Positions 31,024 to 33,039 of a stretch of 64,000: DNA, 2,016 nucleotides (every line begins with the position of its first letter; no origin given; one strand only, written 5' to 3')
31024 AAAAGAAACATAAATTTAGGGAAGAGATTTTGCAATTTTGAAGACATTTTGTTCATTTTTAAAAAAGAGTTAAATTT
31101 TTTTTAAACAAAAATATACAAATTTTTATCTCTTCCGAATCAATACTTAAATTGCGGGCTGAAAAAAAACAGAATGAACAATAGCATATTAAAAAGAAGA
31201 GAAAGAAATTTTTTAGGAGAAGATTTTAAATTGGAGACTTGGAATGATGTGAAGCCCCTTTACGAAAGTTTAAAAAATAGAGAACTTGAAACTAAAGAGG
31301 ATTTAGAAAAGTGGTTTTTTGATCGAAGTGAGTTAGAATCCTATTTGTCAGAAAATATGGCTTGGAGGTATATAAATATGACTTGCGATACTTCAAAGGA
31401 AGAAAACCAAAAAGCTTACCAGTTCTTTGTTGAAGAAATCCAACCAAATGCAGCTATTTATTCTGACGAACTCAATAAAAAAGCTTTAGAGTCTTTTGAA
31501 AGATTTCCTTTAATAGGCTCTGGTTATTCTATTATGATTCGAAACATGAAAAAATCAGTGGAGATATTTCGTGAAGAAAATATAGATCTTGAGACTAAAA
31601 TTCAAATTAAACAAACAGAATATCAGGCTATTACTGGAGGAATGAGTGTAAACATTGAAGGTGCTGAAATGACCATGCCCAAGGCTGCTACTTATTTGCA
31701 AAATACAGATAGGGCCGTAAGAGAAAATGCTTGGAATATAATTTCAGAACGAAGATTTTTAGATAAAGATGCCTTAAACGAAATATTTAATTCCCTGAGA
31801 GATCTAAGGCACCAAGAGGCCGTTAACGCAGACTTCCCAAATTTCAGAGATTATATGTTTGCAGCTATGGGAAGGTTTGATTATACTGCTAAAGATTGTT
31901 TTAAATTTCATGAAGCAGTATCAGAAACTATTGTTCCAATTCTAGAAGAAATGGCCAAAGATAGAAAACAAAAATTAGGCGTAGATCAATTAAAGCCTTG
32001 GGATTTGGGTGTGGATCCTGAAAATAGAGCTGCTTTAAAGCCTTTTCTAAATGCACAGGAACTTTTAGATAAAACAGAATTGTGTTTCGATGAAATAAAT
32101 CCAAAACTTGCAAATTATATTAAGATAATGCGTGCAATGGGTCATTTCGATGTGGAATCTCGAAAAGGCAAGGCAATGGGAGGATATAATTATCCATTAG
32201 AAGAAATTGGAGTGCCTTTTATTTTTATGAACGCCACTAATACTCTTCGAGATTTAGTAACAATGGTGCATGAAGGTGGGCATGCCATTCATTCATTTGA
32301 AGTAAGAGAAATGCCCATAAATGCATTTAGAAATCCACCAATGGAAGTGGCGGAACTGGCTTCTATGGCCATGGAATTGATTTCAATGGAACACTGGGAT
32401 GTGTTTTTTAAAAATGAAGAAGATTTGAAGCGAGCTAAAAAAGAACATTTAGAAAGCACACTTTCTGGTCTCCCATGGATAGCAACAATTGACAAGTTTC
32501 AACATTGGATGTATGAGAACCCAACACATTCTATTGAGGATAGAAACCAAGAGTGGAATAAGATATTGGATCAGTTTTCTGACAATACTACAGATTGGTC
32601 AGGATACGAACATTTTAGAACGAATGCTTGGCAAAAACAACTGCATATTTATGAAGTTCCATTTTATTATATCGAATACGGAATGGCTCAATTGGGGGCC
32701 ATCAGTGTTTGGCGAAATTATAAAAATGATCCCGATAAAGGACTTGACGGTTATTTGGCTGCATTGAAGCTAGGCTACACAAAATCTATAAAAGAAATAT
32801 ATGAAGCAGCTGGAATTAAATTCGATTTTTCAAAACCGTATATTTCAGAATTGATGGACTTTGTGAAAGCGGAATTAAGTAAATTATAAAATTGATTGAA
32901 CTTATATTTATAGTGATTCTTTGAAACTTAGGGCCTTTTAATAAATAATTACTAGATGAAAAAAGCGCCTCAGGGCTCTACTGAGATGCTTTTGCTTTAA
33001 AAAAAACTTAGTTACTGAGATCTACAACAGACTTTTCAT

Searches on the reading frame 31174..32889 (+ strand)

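Call 67: search_protein_families(library=pfam, proteins=[window:31174-32889:+], max_evalue=0.001)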
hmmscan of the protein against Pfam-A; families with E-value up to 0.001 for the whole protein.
window:31174-32889:+ (571 aa): 1 family
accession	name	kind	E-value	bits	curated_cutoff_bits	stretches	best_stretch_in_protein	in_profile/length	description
PF01432.26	Peptidase_M3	-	9e-52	177.4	27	1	174-560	2-455/457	Peptidase family M3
